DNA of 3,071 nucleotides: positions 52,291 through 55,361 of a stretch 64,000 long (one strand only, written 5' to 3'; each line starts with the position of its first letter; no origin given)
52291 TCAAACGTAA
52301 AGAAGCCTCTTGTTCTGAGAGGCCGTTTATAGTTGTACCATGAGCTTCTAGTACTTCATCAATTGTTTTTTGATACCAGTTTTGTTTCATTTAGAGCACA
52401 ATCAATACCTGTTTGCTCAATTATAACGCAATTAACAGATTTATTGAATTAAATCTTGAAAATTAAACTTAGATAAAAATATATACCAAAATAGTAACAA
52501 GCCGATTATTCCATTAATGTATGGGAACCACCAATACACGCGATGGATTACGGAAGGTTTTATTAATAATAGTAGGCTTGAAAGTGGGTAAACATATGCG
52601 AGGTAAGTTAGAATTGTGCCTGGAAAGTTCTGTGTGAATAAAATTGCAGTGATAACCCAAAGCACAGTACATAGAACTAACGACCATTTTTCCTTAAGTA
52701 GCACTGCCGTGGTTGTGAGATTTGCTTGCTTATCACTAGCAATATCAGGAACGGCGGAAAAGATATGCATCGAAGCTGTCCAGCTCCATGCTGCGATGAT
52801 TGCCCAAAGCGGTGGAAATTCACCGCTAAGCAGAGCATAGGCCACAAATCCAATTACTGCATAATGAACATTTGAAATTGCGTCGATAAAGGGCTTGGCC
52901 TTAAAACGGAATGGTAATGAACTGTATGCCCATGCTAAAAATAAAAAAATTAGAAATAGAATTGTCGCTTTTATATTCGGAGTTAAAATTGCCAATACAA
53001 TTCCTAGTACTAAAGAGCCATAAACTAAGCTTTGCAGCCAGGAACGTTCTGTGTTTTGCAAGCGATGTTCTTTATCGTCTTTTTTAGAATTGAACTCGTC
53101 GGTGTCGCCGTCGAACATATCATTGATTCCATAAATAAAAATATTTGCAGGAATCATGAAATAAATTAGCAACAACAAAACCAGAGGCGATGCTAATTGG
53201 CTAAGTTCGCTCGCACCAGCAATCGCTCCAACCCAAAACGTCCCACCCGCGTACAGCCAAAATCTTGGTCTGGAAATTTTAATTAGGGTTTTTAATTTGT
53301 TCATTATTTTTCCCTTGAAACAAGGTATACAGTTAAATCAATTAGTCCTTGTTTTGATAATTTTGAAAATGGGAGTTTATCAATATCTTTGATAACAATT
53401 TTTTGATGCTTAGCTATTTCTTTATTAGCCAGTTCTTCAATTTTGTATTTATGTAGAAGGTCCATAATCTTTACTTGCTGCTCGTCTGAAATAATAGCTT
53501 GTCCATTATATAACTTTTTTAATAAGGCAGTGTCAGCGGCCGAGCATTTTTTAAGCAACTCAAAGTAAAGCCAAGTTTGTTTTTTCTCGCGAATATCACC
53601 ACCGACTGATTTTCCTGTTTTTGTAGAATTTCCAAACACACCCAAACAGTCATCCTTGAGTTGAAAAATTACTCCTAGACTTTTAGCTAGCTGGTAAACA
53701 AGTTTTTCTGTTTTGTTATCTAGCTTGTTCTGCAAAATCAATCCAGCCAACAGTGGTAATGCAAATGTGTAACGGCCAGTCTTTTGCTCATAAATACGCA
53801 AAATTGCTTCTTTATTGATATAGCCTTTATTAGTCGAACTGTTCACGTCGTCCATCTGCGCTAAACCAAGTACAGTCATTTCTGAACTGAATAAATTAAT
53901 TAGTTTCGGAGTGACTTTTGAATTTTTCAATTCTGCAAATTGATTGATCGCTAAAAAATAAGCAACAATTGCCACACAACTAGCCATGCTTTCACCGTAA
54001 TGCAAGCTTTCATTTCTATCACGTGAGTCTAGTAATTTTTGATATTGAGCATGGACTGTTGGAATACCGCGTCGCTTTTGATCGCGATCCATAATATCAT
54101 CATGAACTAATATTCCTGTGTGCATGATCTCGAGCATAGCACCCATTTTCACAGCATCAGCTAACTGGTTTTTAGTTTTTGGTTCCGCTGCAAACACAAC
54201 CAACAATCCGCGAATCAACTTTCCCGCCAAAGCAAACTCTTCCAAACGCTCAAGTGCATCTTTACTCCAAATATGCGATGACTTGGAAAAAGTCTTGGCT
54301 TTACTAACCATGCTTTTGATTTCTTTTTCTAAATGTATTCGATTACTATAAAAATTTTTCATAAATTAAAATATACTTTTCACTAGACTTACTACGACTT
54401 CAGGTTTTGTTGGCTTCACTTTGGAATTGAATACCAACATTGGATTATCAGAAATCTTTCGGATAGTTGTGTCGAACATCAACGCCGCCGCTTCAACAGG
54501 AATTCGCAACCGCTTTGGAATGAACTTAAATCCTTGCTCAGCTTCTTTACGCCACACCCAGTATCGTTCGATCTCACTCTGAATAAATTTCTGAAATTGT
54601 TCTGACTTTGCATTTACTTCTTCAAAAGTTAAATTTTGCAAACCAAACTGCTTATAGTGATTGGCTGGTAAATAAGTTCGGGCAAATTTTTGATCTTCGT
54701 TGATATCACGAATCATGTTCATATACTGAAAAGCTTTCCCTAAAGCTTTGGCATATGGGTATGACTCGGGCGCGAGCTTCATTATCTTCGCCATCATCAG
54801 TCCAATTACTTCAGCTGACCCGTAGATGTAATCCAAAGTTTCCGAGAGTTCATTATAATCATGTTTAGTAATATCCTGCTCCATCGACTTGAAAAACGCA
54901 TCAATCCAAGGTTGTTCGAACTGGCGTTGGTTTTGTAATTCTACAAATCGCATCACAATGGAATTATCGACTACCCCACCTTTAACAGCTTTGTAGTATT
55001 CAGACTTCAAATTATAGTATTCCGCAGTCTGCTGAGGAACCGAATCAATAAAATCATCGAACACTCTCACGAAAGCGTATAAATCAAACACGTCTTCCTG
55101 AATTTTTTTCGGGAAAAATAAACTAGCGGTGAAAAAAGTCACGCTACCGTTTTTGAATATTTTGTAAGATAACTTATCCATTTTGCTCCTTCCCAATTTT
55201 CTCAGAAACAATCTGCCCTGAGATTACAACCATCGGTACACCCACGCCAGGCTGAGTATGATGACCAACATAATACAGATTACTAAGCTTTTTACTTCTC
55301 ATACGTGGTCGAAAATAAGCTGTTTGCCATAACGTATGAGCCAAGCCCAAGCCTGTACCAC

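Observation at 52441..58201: Carotenoid-type cluster with TspO in an otherwise streamlined genome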

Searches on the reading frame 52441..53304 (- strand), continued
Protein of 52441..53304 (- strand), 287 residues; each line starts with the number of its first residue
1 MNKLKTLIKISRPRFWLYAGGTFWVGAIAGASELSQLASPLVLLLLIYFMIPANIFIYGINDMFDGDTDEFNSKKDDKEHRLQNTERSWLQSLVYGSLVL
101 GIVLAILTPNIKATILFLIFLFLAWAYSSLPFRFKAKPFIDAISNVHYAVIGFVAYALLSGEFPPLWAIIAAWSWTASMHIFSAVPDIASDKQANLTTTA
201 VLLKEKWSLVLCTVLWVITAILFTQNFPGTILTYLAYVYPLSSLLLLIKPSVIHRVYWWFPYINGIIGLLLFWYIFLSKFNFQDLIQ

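Call 63: search_protein_families(library=ncbifam, proteins=[L094:5542-6741:+, L094:5156-5545:+, L094:3471-5156:+, L094:2362-3474:+, L094:1382-2575:+, L092:10845-11561:+], max_evalue=1e-10)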
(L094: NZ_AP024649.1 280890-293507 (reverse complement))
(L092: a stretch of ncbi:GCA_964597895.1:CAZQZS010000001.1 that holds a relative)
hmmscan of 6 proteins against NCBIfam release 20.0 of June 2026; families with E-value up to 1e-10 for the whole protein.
L094:5542-6741:+ (399 aa): 4 families
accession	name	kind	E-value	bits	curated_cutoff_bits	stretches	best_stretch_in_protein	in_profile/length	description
NF009608.0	PRK13105.1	equivalog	3.8e-141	469.4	217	1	111-395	5-289/291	prenyltransferase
NF010119.0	PRK13595.1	equivalog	6.6e-44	150.5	248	1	117-347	14-242/292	prenyltransferase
NF009516.0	PRK12875.1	equivalog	5.8e-39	133.9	205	1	117-349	19-248/292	prenyltransferase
NF009523.0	PRK12884.1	equivalog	2.6e-12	46.5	269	1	136-332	25-213/279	prenyltransferase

L094:5156-5545:+ (129 aa): 1 family
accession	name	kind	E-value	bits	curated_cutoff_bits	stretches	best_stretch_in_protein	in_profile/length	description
TIGR03462.1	CarR_dom_SF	subfamily_domain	7.5e-14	52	39.4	1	4-93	2-88/89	lycopene cyclase domain-containing protein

L094:3471-5156:+ (561 aa): 10 families
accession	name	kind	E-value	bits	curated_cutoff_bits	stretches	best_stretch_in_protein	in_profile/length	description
TIGR02734.1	crtI_fam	subfamily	4.9e-166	553.3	238.1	1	10-548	1-499/504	phytoene desaturase family protein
NF058655.1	CrtID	equivalog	8.7e-136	453.5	640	2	11-268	2-251/478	bifunctional phytoene desaturase/3,4-desaturase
NF042421.1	hydcarot_desat_CrtD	equivalog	1.4e-56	192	500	2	7-269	1-256/487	1-hydroxycarotenoid 3,4-desaturase CrtD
NF045637.1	carotdesatCrtDProt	equivalog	3.6e-53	180.8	580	2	11-269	2-254/485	1-hydroxycarotenoid 3,4-desaturase CrtD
NF045689.1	BCarotKetCrtO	equivalog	5.6e-20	71.4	1000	0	387-522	381-522/563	beta-carotene ketolase CrtO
TIGR02730.1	carot_isom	equivalog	3.1e-16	59.3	586.9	0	10-62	3-55/493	carotenoid isomerase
TIGR02733.1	desat_CrtD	equivalog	6.7e-15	54.7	549.7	1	9-60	3-54/492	C-3',4' desaturase CrtD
NF005560.0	PRK07233.1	equivalog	2.8e-13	49.5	252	0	9-57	2-50/435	hypothetical protein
TIGR03467.1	HpnE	equivalog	4.8e-12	45.9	283.05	1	11-141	2-132/430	hydroxysqualene dehydroxylase HpnE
NF005548.0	PRK07208.1-4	equivalog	1.6e-11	43.5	389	0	7-61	3-57/488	hypothetical protein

L094:2362-3474:+ (370 aa): 3 families
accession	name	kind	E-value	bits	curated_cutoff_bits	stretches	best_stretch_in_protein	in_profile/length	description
TIGR03465.1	HpnD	equivalog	1.1e-19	70.5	278.6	1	95-281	3-168/267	presqualene diphosphate synthase HpnD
NF045686.1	PhytoSynCyanob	equivalog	2.3e-15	56.5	550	1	88-355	22-297/310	15-cis-phytoene synthase CrtB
TIGR03464.1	HpnC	equivalog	5.2e-14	52.4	250.45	1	101-335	9-222/267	squalene synthase HpnC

L094:1382-2575:+ (397 aa): 11 families
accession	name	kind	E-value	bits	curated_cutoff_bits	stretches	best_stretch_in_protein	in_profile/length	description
NF041169.1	f2_encap_cargo4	exception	7.7e-49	166.7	450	1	78-396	48-333/334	family 2 encapsulin nanocompartment cargo protein polyprenyl transferase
NF042416.1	GFPPS_Mycobact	equivalog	3e-38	131.7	600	1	41-393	2-346/350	bifunctional (2E,6E)-farnesyl/geranyl diphosphate synthase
NF041003.1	GGPP_syn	equivalog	1.3e-22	80.4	500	1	168-314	98-244/326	geranylgeranyl diphosphate synthase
NF045549.1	GGPPsyn_IdsB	equivalog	8.2e-22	77.7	475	0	169-325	124-277/346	geranylgeranyl diphosphate synthase IdsB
NF040698.1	IdsA_Meth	equivalog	3.5e-21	75.8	468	1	168-316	100-249/328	short chain isoprenyl diphosphate synthase IdsA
NF045485.1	FPPsyn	subfamily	1e-20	74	275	1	174-310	103-241/288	farnesyl diphosphate synthase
TIGR02749.1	prenyl_cyano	equivalog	1.6e-18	66.8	383.2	1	175-317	112-247/322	solanesyl diphosphate synthase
NF008140.0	PRK10888.1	equivalog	3.3e-18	66.1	412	1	173-316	107-243/323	octaprenyl diphosphate synthase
NF042417.1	NPPPS_Mycobact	equivalog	3.2e-16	59.3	600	1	99-321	69-260/335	nonaprenyl/(2E,6E)-farnesyl/geranylgeranyl diphosphat synthase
NF040789.2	gerfarn_diphsyn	equivalog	5.4e-16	58.7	560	0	174-318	126-268/345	geranylfarnesyl diphosphate synthase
TIGR02748.1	GerC3_HepT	equivalog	1.2e-11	44.3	456.55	0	111-143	65-97/319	heptaprenyl diphosphate synthase component II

L092:10845-11561:+ (238 aa): 4 families
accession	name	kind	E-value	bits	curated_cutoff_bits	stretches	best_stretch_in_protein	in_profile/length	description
TIGR04283.1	glyco_like_mftF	equivalog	3.2e-32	111.9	182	1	4-218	1-211/221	TIGR04283 family arsenosugar biosynthesis glycosyltransferase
NF045692.1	OglycostaseCruG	equivalog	8.9e-12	44.6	600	0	2-51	41-90/386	2'-O-glycosyltransferase CruG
NF041875.1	EPS_EpsD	equivalog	4e-11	42.9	370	1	4-104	1-107/325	exopolysaccharide biosynthesis glycosyltransferase EpsD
TIGR03965.1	mycofact_glyco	equivalog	8.2e-11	41.4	280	0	2-111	74-189/467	mycofactocin biosynthesis glycosyltransferase MftF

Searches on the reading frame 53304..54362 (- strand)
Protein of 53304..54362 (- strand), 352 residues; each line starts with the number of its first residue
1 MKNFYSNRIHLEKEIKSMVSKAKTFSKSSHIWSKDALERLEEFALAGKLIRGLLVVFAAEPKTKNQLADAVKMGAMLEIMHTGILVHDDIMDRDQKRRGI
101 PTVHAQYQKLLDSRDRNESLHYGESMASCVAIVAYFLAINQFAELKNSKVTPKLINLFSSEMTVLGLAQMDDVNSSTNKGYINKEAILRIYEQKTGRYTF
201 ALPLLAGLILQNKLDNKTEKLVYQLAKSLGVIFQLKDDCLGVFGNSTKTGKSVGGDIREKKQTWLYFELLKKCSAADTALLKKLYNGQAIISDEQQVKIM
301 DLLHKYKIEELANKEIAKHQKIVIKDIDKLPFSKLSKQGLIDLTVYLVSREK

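Call 3: search_protein_families(library=pfam, proteins=[window:53304-54362:-], max_evalue=0.01)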
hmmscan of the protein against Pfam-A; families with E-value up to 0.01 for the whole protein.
window:53304-54362:- (352 aa): 1 family
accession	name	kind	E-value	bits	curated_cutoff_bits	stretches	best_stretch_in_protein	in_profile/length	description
PF00348.22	polyprenyl_synt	-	1.1e-48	166.1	27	1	45-290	14-238/251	Polyprenyl synthetase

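Call 4: search_protein_families(library=ncbifam, proteins=[window:53304-54362:-], max_evalue=0.01)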
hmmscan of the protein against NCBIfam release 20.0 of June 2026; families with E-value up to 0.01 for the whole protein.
window:53304-54362:- (352 aa): 16 families
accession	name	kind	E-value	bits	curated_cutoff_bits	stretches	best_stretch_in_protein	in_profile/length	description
NF041169.1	f2_encap_cargo4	exception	1.5e-41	142.8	450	1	18-351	23-333/334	family 2 encapsulin nanocompartment cargo protein polyprenyl transferase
NF042416.1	GFPPS_Mycobact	equivalog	1.9e-32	112.6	600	1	36-346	30-344/350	bifunctional (2E,6E)-farnesyl/geranyl diphosphate synthase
NF041003.1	GGPP_syn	equivalog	6.8e-30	104.2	500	1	43-352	36-326/326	geranylgeranyl diphosphate synthase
NF040698.1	IdsA_Meth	equivalog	4.5e-28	98.4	468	1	46-351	41-327/328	short chain isoprenyl diphosphate synthase IdsA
NF045549.1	GGPPsyn_IdsB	equivalog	1.4e-27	96.6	475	1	38-351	56-345/346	geranylgeranyl diphosphate synthase IdsB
NF045485.1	FPPsyn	subfamily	4.8e-27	94.8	275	1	46-276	36-254/288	farnesyl diphosphate synthase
NF042417.1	NPPPS_Mycobact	equivalog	1.6e-18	66.8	600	1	40-350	51-333/335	nonaprenyl/(2E,6E)-farnesyl/geranylgeranyl diphosphat synthase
TIGR02749.1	prenyl_cyano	equivalog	5.6e-18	65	383.2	1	11-350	10-320/322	solanesyl diphosphate synthase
NF045628.1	HxpDPsynlarge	equivalog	2.3e-16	59.7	500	1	46-334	34-294/311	hexaprenyl-diphosphate synthase large subunit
NF008140.0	PRK10888.1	equivalog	4.4e-16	59.1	412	1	46-284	43-258/323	octaprenyl diphosphate synthase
TIGR02748.1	GerC3_HepT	equivalog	5.7e-16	58.5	456.55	1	10-350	8-317/319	heptaprenyl diphosphate synthase component II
NF040789.2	gerfarn_diphsyn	equivalog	6.7e-16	58.4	560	1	61-351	75-344/345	geranylfarnesyl diphosphate synthase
NF045685.1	GGPPSynCrtE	equivalog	3.1e-14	52.7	460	1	46-281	41-264/293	geranylgeranyl diphosphate synthase CrtE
NF007877.0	PRK10581.1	equivalog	1.1e-13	51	321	1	45-267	42-253/299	(2E,6E)-farnesyl diphosphate synthase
NF040936.1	hexpp_archaea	equivalog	1.3e-07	31.3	400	1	46-107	40-100/275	hexaprenyl pyrophosphate synthase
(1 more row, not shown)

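Call 52: search_solved_structures(query=window:53304-54362:-, max_evalue=1e-15)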
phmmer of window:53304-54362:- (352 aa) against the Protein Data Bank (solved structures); distinct sequences matched with E-value up to 1e-15: 24.
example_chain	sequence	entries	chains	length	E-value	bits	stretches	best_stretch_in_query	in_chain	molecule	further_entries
8f8f_A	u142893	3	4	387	3.3e-23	85.5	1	37-350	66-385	(2E,6E)-farnesyl diphosphate synthase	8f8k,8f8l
6kd7_A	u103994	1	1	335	7.8e-22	81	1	45-351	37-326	Polyprenyl synthetase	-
6b02_A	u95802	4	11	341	3.1e-21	79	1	36-337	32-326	Farnesyl diphosphate synthase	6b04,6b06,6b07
3lk5_A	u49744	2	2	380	1e-19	74.1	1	35-277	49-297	Geranylgeranyl pyrophosphate synthase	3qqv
5hn7_A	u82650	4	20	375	1.7e-19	73.3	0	186-321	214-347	Farnesyl pyrophosphate synthase, putative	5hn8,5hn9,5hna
3mav_A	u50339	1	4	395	1.8e-19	73.3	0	187-321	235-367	Farnesyl pyrophosphate synthase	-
3cc9_A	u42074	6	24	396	1.8e-19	73.2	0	187-321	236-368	Putative farnesyl pyrophosphate synthase | Farnesyl pyrophosphate synthase, putative | Farnesyl pyrophosphate synthase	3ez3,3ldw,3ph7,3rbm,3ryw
9imq_A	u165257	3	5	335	6.5e-19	71.4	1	40-304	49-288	Nonaprenyl diphosphate synthase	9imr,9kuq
6ww1_A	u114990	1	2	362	6.6e-18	68.1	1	40-303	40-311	Farnesyl pyrophosphate synthase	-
8a6u_A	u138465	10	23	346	8.4e-18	67.7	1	45-286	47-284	Isoprenyl diphosphate synthase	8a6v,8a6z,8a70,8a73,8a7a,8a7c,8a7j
8a7r_A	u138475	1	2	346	8.5e-18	67.7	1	45-286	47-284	Isoprenyl diphosphate synthase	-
4jzb_A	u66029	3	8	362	1.3e-17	67.2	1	40-303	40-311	Farnesyl pyrophosphate synthase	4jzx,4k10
6vjc_A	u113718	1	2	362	1.5e-17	66.9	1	40-303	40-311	Farnesyl pyrophosphate synthase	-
6w7i_A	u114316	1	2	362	1.9e-17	66.6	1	40-303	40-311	Farnesyl pyrophosphate synthase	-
8a7b_A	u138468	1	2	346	4.2e-17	65.5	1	45-286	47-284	Isoprenyl diphosphate synthase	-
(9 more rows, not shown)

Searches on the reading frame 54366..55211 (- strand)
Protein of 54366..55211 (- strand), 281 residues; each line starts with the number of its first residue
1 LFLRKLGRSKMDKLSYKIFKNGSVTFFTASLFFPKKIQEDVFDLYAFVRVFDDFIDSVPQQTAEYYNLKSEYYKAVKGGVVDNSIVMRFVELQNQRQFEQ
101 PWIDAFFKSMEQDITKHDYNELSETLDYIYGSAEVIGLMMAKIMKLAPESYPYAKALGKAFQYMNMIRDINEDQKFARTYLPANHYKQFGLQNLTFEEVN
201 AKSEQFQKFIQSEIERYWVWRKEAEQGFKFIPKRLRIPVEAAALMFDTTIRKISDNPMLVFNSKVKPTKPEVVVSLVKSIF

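Call 3: search_protein_families(library=pfam, proteins=[window:54366-55211:-], max_evalue=0.01)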
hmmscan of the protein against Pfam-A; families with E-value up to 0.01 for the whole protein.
window:54366-55211:- (281 aa): 1 family
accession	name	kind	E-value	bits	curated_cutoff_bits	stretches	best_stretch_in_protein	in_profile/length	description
PF00494.24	SQS_PSY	-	1.3e-46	159.9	26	1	20-269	2-261/263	Squalene/phytoene synthase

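Call 4: search_protein_families(library=ncbifam, proteins=[window:54366-55211:-], max_evalue=0.01)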
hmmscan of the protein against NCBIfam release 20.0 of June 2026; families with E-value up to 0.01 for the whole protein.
window:54366-55211:- (281 aa): 6 families
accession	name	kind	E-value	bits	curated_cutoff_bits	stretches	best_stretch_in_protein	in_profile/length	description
NF045921.1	PhytnSynCrtBRhod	equivalog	1.5e-29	103.5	500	1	17-278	12-274/307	15-cis-phytoene synthase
TIGR03465.1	HpnD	equivalog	9.2e-29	100.3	278.6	1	25-277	8-262/267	presqualene diphosphate synthase HpnD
TIGR03464.1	HpnC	equivalog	3.3e-27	95.7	250.45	1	26-279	9-265/267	squalene synthase HpnC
NF042419.1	Phyto_syn_CrtB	equivalog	4.4e-25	88.9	480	1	18-246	10-249/306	15-cis-phytoene synthase CrtB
NF045686.1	PhytoSynCyanob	equivalog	4.4e-21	75.3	550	1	17-273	26-297/310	15-cis-phytoene synthase CrtB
TIGR01559.1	squal_synth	equivalog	0.0045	16.2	286.75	1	53-192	62-209/337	squalene synthase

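Call 51: search_solved_structures(query=window:54366-55181:-, max_evalue=0.00001)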
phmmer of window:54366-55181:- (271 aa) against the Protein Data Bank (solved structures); distinct sequences matched with E-value up to 0.00001: 9.
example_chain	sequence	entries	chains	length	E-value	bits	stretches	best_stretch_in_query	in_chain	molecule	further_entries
5iys_A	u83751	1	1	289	5.7e-15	58.8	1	7-258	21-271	Phytoene synthase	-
8is6_A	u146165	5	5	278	2.6e-12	50.1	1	8-254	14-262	CrtM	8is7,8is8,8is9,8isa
4hd1_A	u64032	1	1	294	7.8e-10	42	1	14-228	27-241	Squalene synthase HpnC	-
3ae0_A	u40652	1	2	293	3.2e-08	36.8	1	3-181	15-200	Dehydrosqualene synthase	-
4e9u_A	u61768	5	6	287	9.7e-08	35.2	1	3-181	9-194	Dehydrosqualene synthase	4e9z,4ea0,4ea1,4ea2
2zco_A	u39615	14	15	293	1.1e-07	35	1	3-181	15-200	Dehydrosqualene synthase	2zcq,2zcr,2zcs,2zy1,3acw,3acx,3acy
4f6v_A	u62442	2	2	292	1.1e-07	35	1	3-181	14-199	Dehydrosqualene synthase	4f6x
3vjd_A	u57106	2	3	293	1.1e-07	35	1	3-181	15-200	Dehydrosqualene synthase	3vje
3adz_A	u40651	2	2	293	9.2e-07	32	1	3-181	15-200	Dehydrosqualene synthase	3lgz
